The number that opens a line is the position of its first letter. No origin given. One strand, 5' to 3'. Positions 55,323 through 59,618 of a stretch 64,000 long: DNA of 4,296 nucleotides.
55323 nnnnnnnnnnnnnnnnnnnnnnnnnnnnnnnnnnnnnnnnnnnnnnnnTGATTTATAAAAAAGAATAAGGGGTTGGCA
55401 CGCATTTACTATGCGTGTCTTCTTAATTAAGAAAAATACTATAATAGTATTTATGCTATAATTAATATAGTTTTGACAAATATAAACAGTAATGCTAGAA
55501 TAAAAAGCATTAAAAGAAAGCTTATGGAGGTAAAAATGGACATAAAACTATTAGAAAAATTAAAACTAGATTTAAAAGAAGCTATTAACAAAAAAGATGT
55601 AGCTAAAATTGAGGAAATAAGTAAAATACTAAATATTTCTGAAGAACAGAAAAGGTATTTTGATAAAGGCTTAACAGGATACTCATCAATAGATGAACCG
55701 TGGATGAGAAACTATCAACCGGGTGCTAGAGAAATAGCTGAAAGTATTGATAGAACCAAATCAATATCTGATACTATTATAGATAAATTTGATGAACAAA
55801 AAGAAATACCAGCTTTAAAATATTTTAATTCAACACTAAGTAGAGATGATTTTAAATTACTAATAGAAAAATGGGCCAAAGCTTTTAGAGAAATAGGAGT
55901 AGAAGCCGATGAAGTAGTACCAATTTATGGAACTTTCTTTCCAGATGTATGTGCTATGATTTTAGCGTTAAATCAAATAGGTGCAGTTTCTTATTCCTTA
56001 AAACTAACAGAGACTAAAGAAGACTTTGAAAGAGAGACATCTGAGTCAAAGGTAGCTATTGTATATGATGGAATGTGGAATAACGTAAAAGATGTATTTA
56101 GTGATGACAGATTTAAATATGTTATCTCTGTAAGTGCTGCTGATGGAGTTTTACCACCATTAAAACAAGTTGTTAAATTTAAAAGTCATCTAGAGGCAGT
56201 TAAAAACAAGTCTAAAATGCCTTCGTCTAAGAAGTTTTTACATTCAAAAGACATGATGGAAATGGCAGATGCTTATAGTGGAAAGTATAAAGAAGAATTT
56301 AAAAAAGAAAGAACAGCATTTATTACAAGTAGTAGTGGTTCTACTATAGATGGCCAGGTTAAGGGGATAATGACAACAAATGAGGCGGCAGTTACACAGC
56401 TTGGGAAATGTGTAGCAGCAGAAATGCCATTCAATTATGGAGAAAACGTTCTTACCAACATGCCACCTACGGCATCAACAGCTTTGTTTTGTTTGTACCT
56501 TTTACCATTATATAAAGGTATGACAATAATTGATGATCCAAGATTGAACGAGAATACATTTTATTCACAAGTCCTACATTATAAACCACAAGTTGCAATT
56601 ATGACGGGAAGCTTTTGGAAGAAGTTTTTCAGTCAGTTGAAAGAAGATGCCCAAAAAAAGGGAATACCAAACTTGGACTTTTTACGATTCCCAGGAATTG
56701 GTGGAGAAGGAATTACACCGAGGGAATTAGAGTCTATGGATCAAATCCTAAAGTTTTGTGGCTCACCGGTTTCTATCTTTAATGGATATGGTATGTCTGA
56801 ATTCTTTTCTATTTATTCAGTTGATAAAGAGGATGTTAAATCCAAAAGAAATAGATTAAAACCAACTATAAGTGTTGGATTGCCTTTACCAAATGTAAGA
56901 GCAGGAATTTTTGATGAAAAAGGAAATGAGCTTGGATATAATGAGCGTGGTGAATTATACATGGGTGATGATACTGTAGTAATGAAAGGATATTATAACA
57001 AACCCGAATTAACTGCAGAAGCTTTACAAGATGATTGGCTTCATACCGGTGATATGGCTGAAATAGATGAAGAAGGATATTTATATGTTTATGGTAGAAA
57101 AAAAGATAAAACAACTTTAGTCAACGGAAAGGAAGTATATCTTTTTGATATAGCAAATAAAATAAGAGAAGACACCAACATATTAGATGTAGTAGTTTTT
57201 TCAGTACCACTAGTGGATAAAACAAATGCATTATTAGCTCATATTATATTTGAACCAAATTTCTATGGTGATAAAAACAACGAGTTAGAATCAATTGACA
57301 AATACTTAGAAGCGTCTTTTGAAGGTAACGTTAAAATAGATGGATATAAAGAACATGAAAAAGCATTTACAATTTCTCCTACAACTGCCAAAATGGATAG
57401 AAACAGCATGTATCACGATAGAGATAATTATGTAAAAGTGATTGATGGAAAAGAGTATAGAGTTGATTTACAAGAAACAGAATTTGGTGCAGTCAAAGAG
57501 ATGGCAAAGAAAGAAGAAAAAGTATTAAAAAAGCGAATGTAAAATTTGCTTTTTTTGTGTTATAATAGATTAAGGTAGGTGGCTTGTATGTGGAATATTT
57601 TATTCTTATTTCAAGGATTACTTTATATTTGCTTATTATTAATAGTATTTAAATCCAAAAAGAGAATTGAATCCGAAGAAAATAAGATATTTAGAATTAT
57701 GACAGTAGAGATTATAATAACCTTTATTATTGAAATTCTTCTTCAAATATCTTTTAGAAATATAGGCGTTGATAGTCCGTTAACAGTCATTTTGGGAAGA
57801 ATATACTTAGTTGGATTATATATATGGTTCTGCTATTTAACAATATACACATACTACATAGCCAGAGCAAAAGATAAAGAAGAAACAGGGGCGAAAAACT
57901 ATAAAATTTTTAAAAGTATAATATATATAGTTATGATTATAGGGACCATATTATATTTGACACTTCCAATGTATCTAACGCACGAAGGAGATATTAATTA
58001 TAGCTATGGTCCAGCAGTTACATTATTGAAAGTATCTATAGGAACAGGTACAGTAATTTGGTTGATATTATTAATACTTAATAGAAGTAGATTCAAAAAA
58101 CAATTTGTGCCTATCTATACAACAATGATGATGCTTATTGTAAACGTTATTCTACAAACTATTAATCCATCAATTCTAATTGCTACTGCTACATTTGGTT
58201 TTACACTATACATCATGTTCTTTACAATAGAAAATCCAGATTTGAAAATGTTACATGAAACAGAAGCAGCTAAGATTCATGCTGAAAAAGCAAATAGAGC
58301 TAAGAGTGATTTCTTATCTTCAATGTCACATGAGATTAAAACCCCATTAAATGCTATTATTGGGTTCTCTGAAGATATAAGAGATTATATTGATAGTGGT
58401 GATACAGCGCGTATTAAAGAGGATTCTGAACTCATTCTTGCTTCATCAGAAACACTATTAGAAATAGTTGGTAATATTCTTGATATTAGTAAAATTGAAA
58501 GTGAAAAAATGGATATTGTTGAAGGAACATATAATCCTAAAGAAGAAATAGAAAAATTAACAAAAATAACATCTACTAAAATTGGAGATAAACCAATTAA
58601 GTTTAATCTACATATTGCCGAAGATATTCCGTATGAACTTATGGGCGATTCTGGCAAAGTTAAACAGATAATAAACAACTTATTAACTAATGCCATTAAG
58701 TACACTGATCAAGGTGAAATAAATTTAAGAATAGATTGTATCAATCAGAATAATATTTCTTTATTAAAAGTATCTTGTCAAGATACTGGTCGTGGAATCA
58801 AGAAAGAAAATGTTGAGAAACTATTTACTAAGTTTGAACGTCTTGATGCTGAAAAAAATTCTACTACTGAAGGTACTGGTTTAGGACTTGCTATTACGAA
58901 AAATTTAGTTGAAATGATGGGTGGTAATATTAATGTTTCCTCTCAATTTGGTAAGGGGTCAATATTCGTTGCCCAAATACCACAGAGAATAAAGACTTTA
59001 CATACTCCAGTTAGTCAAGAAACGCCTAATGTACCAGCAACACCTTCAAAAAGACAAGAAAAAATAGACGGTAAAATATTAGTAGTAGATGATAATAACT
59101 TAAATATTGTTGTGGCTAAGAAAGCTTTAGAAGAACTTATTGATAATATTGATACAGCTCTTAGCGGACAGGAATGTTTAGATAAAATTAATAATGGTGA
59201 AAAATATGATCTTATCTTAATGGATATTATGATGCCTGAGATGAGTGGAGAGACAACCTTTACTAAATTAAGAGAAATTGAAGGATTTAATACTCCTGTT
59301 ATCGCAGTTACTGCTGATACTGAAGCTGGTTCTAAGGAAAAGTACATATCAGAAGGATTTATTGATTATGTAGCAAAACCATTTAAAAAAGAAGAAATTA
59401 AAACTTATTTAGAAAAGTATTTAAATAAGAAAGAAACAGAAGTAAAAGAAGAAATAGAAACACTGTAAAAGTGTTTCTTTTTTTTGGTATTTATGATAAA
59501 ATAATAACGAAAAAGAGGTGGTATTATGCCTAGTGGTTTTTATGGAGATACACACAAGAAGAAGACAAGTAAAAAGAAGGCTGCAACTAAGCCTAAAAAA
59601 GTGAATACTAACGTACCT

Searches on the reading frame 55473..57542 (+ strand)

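Call 74: search_protein_families(library=pfam, proteins=[window:55473-57542:+], max_evalue=0.00001)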
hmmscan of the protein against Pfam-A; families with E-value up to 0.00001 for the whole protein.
window:55473-57542:+ (689 aa): 1 family
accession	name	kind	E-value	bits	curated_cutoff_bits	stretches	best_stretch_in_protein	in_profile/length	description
PF00501.34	AMP-binding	-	1.5e-36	126.4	29.9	1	108-508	7-384/384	AMP-binding enzyme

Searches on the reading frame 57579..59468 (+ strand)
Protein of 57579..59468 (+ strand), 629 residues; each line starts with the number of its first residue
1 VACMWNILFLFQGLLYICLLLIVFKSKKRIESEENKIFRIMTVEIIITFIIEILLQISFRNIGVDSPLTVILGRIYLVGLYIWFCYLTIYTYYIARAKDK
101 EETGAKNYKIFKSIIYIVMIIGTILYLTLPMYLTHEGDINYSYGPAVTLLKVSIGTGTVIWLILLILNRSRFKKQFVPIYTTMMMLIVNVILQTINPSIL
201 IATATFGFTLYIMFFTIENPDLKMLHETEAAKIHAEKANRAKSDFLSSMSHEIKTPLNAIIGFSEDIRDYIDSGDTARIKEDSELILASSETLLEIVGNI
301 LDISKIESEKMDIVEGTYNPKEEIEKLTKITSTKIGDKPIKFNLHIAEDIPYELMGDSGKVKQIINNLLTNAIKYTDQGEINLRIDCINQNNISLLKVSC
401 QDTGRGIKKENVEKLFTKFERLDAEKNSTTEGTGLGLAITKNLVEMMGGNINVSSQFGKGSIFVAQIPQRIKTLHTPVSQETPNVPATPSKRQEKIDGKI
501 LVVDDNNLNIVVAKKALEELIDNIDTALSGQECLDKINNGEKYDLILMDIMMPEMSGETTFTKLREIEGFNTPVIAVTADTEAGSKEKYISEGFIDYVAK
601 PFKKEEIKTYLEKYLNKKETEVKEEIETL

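Call 74: search_protein_families(library=pfam, proteins=[window:57579-59468:+], max_evalue=0.00001)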
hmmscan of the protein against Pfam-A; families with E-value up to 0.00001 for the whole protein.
window:57579-59468:+ (629 aa): 3 families
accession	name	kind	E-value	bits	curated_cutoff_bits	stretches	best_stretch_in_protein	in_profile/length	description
PF02518.31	HATPase_c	-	6.4e-27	94.6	26.4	1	356-470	1-110/111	Histidine kinase-, DNA gyrase B-, and HSP90-like ATPase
PF00072.30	Response_reg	-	1.2e-22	80.6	30.2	1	500-611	1-110/111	Response regulator receiver domain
PF00512.31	HisKA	-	2.6e-15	56.6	26.9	1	241-309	1-66/66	His Kinase A (phospho-acceptor) domain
